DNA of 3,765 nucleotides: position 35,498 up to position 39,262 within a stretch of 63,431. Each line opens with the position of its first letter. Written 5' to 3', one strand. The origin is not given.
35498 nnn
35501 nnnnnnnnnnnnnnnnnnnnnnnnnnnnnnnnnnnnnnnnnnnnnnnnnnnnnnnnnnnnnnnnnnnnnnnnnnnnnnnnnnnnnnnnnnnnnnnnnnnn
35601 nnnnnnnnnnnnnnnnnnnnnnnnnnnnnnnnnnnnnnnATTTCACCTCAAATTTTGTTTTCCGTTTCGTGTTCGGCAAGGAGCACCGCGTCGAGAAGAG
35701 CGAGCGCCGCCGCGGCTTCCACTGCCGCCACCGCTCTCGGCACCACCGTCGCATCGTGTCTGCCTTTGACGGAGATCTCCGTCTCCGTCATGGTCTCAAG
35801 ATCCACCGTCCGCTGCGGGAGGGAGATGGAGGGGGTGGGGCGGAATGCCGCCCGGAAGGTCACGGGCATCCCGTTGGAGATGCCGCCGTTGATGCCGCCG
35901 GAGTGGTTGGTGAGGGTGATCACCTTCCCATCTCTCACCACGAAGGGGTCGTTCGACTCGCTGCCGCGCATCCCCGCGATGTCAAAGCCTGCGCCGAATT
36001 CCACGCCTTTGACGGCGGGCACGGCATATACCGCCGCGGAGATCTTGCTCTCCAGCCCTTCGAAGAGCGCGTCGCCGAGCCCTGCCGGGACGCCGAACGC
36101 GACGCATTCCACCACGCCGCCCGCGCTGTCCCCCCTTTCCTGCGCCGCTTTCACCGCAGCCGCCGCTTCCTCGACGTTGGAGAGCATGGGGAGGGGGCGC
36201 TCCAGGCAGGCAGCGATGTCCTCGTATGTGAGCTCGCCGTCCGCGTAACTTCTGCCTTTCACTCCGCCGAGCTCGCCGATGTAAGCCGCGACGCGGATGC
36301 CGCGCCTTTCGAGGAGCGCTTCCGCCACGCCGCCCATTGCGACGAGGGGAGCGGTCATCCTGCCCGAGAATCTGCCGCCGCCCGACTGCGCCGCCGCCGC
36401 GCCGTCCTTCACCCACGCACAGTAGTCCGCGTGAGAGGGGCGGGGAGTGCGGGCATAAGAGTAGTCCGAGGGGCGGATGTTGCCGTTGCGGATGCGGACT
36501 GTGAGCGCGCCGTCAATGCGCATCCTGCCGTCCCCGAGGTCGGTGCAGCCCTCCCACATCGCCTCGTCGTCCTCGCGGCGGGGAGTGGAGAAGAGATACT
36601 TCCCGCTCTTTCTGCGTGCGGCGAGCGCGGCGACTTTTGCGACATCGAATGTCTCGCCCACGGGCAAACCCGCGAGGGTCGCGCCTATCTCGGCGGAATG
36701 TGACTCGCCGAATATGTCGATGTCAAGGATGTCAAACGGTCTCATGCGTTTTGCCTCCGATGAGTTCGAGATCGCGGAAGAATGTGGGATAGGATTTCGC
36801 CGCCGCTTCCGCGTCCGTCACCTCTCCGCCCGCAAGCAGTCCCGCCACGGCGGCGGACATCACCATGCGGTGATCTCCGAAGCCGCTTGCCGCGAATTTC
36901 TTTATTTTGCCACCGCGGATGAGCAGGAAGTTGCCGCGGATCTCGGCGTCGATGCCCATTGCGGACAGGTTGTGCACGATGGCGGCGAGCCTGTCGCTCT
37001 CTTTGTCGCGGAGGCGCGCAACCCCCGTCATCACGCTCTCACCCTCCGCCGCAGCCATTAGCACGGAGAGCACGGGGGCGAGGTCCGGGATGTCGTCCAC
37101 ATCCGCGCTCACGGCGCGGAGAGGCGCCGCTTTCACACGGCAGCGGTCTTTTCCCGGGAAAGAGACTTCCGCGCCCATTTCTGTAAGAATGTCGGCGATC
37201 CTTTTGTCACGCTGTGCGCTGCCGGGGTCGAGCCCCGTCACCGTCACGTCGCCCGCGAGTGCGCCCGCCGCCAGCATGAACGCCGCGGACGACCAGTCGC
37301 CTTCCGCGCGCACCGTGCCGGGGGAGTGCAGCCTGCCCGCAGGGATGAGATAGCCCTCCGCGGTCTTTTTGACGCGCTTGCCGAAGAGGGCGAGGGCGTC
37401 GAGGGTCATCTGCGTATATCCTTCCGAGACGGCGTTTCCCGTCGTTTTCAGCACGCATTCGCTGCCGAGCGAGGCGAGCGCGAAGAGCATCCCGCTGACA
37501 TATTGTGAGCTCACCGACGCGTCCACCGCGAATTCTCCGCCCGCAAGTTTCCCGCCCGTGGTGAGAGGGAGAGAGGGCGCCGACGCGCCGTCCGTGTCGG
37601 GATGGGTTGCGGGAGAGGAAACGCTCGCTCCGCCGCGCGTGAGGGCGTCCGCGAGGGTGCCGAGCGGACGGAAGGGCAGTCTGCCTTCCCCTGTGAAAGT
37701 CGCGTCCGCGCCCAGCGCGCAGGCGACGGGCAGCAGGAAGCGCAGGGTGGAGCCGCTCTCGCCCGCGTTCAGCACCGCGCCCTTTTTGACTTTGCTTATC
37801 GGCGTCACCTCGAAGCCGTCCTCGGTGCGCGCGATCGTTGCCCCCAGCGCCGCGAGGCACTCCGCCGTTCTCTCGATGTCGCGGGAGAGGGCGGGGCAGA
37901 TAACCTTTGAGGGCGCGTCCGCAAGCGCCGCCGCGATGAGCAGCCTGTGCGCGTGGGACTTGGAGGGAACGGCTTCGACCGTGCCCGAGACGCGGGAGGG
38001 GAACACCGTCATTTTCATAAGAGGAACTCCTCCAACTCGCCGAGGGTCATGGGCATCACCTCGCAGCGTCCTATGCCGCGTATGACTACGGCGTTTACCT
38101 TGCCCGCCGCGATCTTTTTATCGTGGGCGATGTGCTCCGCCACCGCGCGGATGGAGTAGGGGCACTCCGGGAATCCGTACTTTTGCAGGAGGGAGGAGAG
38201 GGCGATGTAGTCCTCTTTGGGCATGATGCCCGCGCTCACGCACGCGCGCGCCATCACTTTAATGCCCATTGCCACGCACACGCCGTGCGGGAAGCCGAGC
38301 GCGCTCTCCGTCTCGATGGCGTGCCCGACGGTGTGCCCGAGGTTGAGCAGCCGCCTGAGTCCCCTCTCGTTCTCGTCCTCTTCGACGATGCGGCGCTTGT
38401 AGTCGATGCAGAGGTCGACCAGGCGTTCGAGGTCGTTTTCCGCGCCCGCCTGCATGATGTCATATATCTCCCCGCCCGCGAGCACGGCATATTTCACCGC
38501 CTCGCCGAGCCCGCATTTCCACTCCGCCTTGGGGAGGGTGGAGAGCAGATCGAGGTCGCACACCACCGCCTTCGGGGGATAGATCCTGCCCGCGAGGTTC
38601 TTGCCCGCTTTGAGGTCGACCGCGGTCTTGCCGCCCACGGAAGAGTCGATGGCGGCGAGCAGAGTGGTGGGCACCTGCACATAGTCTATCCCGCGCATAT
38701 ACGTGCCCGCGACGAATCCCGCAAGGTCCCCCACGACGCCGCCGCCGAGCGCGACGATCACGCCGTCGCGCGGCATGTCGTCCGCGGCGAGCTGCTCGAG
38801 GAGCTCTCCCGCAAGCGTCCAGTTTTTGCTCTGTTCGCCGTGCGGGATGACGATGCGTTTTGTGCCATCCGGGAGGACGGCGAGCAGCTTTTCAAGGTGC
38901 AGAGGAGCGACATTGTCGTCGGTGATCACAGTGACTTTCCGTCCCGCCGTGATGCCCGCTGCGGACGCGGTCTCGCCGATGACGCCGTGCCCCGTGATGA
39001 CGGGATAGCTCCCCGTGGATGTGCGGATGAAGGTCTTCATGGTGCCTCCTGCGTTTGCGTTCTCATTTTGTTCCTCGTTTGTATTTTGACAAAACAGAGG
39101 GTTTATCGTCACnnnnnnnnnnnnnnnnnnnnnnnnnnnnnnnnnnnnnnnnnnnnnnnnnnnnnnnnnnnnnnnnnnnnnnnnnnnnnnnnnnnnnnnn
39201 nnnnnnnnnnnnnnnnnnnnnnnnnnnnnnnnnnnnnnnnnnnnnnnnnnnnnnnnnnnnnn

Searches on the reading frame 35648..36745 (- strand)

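Call 67: search_protein_families(library=pfam, proteins=[window:35648-36745:-], max_evalue=0.00001)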
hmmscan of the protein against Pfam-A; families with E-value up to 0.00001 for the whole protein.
window:35648-36745:- (365 aa): 1 family
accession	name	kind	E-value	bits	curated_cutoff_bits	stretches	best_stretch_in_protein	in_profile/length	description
PF01264.26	Chorismate_synt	-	3.5e-96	322.2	27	1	8-355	2-327/327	Chorismate synthase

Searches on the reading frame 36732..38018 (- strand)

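Call 67: search_protein_families(library=pfam, proteins=[window:36732-38018:-], max_evalue=0.00001)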
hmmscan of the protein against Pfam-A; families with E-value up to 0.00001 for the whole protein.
window:36732-38018:- (428 aa): 1 family
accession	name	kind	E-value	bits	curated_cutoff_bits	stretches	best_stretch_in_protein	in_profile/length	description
PF00275.25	EPSP_synthase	-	4.5e-81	273.1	22.8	1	7-417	4-417/417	EPSP synthase (3-phosphoshikimate 1-carboxyvinyltransferase)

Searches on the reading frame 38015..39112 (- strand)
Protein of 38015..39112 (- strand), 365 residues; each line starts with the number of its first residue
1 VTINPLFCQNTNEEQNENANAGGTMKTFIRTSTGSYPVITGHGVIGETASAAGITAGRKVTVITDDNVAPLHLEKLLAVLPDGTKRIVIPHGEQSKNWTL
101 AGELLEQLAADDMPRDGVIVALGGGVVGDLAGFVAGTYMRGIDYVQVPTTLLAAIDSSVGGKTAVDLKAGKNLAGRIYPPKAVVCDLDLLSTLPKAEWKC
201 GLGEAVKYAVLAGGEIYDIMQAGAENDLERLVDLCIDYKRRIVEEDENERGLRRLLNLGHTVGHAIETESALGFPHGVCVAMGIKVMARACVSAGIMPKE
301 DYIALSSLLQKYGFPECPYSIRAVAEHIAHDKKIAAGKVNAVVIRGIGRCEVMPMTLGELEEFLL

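Call 68: search_protein_families(library=pfam, proteins=[window:38015-39112:-], max_evalue=0.00001)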
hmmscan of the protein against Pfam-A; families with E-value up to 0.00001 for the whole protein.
window:38015-39112:- (365 aa): 3 families
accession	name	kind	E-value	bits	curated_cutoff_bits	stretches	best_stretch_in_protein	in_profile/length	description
PF01761.26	DHQ_synthase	-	1.9e-43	147.2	24.2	1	87-199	2-114/115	3-dehydroquinate synthase N-terminal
PF24621.2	DHQS_C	-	2.2e-31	109.2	27.6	1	201-333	1-143/144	3-dehydroquinate synthase C-terminal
PF13685.12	Fe-ADH_2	-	2.6e-07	31.2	28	1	41-192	3-147/149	Iron-containing alcohol dehydrogenase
